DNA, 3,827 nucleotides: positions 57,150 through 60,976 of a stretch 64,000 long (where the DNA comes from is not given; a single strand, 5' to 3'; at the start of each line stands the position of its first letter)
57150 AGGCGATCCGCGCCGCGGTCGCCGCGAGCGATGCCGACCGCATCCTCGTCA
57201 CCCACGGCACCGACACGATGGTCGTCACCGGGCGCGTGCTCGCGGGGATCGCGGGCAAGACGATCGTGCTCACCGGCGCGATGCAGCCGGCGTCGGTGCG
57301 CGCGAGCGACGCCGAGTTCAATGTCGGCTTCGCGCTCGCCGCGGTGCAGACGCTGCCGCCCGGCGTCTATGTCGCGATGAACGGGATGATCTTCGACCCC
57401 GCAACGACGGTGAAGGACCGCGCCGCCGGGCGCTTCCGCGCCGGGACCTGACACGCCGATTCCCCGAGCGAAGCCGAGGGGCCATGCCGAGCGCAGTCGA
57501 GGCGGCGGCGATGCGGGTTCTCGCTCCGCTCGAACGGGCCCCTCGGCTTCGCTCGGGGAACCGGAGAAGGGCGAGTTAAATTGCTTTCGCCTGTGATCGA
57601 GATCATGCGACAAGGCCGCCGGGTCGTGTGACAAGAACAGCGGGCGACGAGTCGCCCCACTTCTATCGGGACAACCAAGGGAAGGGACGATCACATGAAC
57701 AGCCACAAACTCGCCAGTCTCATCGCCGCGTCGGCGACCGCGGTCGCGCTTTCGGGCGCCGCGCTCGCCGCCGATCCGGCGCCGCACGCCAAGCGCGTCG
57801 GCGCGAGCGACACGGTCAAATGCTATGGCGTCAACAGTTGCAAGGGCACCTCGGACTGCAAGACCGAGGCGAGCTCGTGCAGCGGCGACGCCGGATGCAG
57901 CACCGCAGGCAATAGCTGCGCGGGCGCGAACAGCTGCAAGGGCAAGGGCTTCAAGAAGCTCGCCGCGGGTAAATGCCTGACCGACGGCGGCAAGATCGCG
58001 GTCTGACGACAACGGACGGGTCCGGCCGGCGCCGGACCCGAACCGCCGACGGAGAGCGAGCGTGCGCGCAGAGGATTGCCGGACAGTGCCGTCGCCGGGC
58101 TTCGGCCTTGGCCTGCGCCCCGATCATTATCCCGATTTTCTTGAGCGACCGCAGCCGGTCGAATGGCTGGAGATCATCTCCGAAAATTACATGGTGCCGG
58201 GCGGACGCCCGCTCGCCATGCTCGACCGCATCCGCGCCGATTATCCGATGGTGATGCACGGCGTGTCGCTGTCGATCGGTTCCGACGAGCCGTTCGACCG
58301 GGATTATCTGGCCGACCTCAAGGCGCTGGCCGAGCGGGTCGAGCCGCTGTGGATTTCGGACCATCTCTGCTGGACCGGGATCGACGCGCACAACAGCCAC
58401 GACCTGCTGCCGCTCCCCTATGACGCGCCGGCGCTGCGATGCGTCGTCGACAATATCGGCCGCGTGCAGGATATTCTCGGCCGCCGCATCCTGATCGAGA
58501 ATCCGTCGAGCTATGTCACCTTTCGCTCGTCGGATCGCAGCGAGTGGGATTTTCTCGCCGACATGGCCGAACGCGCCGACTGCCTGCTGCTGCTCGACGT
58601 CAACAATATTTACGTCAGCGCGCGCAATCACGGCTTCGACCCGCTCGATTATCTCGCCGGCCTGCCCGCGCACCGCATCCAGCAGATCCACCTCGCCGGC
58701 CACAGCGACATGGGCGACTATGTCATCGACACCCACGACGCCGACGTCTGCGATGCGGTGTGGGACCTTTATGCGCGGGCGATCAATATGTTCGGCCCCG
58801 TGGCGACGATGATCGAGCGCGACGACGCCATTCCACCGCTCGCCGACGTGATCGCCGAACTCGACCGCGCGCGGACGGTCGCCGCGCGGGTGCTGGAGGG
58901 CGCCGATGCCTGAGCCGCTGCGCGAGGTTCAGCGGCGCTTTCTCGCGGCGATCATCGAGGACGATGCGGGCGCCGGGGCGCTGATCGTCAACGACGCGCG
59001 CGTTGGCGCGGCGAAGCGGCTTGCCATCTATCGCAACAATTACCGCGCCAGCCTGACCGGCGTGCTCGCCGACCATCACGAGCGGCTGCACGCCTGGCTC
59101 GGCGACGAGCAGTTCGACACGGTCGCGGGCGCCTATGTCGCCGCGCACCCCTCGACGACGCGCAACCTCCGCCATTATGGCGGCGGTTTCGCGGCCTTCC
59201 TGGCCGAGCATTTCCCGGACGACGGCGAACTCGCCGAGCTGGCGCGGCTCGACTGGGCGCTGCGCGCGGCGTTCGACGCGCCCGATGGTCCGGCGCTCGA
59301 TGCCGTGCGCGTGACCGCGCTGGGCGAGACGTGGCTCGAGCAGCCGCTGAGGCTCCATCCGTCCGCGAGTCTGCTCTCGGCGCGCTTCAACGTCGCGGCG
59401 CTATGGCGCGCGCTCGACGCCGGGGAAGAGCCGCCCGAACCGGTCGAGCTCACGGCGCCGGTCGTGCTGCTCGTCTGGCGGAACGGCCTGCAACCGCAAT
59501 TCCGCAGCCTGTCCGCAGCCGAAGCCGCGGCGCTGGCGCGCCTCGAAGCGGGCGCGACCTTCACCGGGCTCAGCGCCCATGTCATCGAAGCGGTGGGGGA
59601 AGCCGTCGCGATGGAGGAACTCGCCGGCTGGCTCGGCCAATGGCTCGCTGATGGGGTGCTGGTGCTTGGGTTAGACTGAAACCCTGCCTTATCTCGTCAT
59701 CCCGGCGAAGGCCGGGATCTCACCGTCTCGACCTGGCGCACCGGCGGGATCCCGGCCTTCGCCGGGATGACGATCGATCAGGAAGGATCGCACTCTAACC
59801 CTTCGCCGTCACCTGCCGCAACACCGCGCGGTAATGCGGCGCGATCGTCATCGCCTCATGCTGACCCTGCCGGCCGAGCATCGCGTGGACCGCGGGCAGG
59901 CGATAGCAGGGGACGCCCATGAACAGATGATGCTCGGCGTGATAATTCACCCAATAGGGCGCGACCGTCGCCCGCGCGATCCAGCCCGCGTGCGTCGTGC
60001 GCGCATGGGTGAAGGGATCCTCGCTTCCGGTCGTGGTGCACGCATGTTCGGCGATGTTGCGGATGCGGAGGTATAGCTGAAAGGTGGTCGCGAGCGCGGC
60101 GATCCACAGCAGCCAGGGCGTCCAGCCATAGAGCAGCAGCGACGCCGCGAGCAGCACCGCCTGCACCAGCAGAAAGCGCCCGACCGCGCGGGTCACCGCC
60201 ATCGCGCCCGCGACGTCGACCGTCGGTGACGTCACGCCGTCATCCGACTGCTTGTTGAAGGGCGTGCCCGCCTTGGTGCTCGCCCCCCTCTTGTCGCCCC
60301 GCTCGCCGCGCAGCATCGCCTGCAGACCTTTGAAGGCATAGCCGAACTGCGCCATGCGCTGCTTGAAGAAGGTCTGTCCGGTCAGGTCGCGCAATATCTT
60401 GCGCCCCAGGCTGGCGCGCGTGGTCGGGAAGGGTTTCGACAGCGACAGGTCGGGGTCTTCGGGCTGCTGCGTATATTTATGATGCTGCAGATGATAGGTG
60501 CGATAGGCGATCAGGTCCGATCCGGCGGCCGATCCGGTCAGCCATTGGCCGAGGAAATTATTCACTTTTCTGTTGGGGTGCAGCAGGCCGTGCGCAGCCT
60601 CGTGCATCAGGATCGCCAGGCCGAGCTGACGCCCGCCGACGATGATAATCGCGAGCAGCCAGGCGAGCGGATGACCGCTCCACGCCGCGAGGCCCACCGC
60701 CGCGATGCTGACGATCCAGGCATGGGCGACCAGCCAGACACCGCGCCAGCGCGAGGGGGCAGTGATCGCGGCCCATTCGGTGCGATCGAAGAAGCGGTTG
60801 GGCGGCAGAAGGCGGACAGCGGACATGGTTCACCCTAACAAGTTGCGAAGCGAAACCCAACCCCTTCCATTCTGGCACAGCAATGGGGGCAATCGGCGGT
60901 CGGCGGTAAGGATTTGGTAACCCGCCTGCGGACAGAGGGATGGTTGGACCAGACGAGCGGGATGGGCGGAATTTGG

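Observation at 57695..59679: Minimal three-gene bufferin-type (MNIO) RiPP operon lacking DoxX and a local regulator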

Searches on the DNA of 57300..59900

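Call 39: search_rna_families(source=window, start=57300, end=59900, threshold=evalue, max_evalue=1)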
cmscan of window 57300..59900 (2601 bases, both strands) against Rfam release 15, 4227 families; matches with E-value up to 1: 5.
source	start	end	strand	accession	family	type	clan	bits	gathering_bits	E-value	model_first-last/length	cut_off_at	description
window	59697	59769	-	RF04198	MIR8670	Gene; miRNA;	-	42.9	150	2.6e-06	1-142/142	no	MIR8670 microRNA precursor family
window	59698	59770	+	RF04198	MIR8670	Gene; miRNA;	-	42.1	150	4.3e-06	1-142/142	no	MIR8670 microRNA precursor family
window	59688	59776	-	RF03147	RAGATH-10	Gene; sRNA;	-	27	41.2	0.03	1-82/82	no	RAGATH-10 RNA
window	59698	59766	-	RF01059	mir-598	Gene; miRNA;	-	24.8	69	0.038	1-80/80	no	mir-598 microRNA precursor family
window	58723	58811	-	RF03260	mir-8229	Gene; miRNA;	-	20.2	45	0.88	1-59/59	no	mir-8229 microRNA precursor family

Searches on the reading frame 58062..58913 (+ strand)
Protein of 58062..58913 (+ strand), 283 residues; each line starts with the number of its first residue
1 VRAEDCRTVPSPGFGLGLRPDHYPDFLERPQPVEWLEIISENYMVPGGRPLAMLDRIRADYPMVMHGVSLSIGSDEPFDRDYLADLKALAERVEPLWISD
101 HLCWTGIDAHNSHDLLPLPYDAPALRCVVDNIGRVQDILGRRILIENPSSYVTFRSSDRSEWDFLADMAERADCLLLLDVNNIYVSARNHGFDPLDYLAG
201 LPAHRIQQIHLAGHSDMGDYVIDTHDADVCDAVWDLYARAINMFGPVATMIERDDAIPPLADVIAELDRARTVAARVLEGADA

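Call 3: search_protein_families(library=pfam, proteins=[window:58062-58913:+], max_evalue=0.01)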
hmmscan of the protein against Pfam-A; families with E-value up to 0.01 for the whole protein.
window:58062-58913:+ (283 aa): 2 families
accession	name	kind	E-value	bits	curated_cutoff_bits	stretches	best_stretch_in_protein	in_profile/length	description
PF05114.20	MbnB_TglH_ChrH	-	8.2e-109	363.3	25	1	14-274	2-262/263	RiPP precursor modification enzyme MbnB/TglH/ChrH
PF01261.30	AP_endonuc_2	-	0.0015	18.7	31.1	1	62-215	43-189/249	Xylose isomerase-like TIM barrel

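Call 4: search_protein_families(library=ncbifam, proteins=[window:58062-58913:+], max_evalue=0.01)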
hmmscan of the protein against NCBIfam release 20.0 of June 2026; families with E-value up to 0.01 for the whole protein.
window:58062-58913:+ (283 aa): 5 families
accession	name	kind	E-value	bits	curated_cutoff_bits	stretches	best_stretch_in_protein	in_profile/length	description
NF050167.1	MNIO_BufB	equivalog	2.1e-115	384.6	310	1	14-271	1-262/262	MNIO family bufferin maturase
NF003818.2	PRK05409.1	equivalog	1.3e-74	251.1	360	1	14-272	2-262/264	HvfB family MNIO-type RiPP peptide maturase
NF050151.1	RiPP_MNIO_ApyH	equivalog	2.2e-26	92.6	400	1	55-274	49-280/283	multinuclear non-heme iron-dependent oxidative enzyme ApyH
TIGR04159.2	methbact_MbnB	equivalog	1.2e-14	54.5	325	1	59-274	45-259/261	methanobactin biosynthesis protein MbnB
NF050165.1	MNIO_ChrH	equivalog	5.4e-12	45.4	600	1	63-240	59-243/363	MNIO family chryseobactin maturase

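Call 12: find_related_loci(query=window:58062-58910:+, collection=genome_contigs, flank=10000)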
Query window:58062-58910:+ (283 aa) in genome_contigs; peptide patterns used: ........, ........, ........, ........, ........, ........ (x = any residue, [..] = any of these).
600 stretches matched a pattern (row limit reached: there are more); 593 encode a relative of the query (tblastn E <= 1e-3); the best 80 are kept; 80 distinct loci.
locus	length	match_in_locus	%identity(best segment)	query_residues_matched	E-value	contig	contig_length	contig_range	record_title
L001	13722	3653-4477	89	5-279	1e-162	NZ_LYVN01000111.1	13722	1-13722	Sphingopyxis sp. KK2 contig00111, whole genome shotgun sequence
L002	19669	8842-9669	87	5-280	3e-160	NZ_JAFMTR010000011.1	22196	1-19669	Sphingopyxis soli strain BL03 10, whole genome shotgun sequence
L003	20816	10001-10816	87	8-279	5e-159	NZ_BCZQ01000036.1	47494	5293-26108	Sphingopyxis terrae subsp. terrae NBRC 15098, whole genome shotgun sequence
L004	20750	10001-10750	85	4-253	1e-141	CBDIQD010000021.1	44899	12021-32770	MAG: Sphingomonadaceae bacterium isolate NI281-mx-bin24 genome assembly, contig: N-NV281-C682, whole genome shotgun sequ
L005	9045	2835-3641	68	11-279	9e-122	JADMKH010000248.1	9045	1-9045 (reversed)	MAG: Thiobacillus sp. isolate MAG_95 NODE_4116_length_9045_cov_4.767964, whole genome shotgun sequence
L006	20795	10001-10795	69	11-275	2e-120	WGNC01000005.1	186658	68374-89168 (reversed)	MAG: Thiobacillus sp. isolate RI_561 c_000000169572, whole genome shotgun sequence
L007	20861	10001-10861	64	2-278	1e-119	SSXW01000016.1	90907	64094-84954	Dechloromonas sp. Dech2017 XMAS_Iso3_NODE_16_length_90907_cov_31.0408, whole genome shotgun sequence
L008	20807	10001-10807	63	10-278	1e-118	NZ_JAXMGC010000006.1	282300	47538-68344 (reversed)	MAG: Cellvibrio sp. isolate STL-PRO103 C1.314.fa-6, whole genome shotgun sequence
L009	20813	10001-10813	66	8-278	1e-118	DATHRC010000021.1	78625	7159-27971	MAG TPA_asm: Steroidobacteraceae bacterium isolate SMAG_U12755 k141_3620246, whole genome shotgun sequence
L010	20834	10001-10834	62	1-278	1e-118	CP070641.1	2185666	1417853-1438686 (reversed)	MAG: Pseudomonadota bacterium isolate bin909 chromosome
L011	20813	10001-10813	65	10-280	8e-118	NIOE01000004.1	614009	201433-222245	Roseateles noduli strain HZ7 Scaffold3_1, whole genome shotgun sequence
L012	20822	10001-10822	60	4-277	1e-116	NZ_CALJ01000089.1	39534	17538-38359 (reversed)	Legionella tunisiensis strain LegM, whole genome shotgun sequence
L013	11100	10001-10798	64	13-278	1e-116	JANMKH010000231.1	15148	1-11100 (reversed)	MAG: Sulfuriferula sp. isolate OTE_64_metabat_214 OTE_64_k141_3688489, whole genome shotgun sequence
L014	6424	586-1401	60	10-281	8e-116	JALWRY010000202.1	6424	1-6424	MAG: Thiohalobacter sp. isolate M2_metabat2_scaf2bin.039 M2_NODE_20780_length_6424_cov_3.209782, whole genome shotgun se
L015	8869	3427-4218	64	13-276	5e-116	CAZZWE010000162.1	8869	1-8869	MAG: uncultured Steroidobacteraceae bacterium isolate Brown_Y.bin.2 genome assembly, contig: NODE_1986_length_8869_cov_5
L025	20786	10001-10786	68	13-274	5e-114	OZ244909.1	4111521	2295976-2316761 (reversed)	MAG: Gammaproteobacteria bacterium isolate 65a4ee37-1510-4f8e-b45e-f596b5c8a458 genome assembly, chromosome: 1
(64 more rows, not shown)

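Call 19: search_protein_families(library=pfam, proteins=[L025:14021-14533:+], max_evalue=0.01)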
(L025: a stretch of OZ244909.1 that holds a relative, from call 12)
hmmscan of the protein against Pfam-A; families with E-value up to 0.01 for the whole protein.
L025:14021-14533:+ (171 aa): 2 families
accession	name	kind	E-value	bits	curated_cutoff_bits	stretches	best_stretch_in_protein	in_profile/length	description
PF07681.17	DoxX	-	1.5e-08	35.6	23.6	1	17-128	1-83/85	DoxX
PF04173.18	DoxD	-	2e-05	25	22.7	1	91-164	69-145/167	TQO small subunit DoxD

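Call 40: search_solved_structures(query=window:58062-58910:+, show_alignments=2)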
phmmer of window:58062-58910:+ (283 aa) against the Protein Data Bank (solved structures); distinct sequences matched with E-value up to 0.001: 6.
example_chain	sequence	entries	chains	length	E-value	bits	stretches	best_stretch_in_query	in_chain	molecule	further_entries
3bww_A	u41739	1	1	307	5.2e-42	147.4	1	13-217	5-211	Protein of unknown function DUF692/COG3220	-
8hci_D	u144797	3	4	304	4.5e-21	78.6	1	11-253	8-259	DUF692 family protein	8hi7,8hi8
7fc0_E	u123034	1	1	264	4.6e-09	39.2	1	32-265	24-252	Methanobactin biosynthesis cassette protein MbnB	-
7fc0_B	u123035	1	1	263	4.8e-09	39.1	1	32-265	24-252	Methanobactin biosynthesis cassette protein MbnB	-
7dz9_B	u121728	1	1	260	4.3e-08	36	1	34-271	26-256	cpMbnB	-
7dz9_A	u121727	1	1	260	4.3e-08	36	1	34-271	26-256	MbnB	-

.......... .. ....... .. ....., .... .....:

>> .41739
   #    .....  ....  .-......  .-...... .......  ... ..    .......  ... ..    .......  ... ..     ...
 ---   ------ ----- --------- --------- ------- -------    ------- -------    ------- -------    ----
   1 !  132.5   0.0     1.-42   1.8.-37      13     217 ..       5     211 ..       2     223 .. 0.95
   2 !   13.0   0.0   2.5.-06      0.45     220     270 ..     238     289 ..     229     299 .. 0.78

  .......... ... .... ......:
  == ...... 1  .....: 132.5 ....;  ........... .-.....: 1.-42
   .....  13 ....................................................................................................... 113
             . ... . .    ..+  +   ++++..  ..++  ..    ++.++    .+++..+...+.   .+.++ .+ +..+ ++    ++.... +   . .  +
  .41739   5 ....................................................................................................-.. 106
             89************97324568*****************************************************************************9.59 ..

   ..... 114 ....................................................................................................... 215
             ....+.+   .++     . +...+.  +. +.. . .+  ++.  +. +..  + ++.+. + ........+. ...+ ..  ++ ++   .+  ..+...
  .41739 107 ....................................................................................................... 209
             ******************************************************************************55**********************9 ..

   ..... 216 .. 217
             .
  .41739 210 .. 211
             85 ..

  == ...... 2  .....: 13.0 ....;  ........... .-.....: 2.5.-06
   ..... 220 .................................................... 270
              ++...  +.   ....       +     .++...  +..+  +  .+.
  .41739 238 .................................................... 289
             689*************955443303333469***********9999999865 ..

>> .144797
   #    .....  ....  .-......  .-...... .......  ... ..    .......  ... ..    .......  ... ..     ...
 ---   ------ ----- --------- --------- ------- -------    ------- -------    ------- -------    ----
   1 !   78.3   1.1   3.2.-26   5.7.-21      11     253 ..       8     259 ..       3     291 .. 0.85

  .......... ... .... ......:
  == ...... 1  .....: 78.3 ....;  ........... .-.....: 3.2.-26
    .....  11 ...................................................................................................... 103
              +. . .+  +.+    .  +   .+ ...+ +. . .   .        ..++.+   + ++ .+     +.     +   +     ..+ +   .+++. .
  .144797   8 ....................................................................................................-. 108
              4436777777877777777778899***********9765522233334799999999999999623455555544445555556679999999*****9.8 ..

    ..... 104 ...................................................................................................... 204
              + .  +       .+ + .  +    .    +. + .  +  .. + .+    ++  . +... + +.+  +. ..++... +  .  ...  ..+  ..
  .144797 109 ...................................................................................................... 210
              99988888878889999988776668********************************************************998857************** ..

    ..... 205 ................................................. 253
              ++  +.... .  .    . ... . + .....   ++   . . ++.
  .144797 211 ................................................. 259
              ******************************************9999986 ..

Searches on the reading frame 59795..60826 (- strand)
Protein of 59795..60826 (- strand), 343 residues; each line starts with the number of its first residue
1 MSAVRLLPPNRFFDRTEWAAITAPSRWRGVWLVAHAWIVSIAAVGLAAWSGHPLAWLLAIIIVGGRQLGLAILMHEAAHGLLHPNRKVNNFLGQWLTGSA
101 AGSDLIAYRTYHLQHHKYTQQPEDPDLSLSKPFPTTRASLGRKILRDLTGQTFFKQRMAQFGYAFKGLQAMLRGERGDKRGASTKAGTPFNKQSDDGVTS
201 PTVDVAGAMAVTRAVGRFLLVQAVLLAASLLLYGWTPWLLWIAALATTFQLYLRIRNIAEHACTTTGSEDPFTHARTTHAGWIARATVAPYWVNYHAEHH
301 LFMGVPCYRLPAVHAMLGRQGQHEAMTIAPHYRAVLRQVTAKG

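Call 3: search_protein_families(library=pfam, proteins=[window:59795-60826:-], max_evalue=0.01)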
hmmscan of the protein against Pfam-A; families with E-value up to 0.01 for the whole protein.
window:59795-60826:- (343 aa): 1 family
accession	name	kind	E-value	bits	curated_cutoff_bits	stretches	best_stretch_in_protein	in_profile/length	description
PF00487.30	FA_desaturase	-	1.1e-37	130.7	29.7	1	53-320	3-241/253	Fatty acid desaturase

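Call 4: search_protein_families(library=ncbifam, proteins=[window:59795-60826:-], max_evalue=0.01)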
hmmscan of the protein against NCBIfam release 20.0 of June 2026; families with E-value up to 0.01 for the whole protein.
window:59795-60826:- (343 aa): 4 families
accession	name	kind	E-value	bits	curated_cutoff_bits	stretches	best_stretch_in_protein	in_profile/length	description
NF041365.1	GntB_guanitoxin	equivalog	5.9e-26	91.6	380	2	25-128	20-123/308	guanitoxin biosynthesis L-arginine gamma (S) hydroxylase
NF045690.1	BCarotKetCrtW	equivalog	6.4e-09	35.5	350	2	35-128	35-130/257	beta-carotene ketolase CrtW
NF045688.1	BCarotHydoxCrtR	equivalog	1.4e-05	24.3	475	1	36-131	34-126/297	beta-carotene hydroxylase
NF052549.1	FAdesatDesBBac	equivalog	0.0004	19.8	500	1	35-126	36-128/340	Delta(10) desaturase DesB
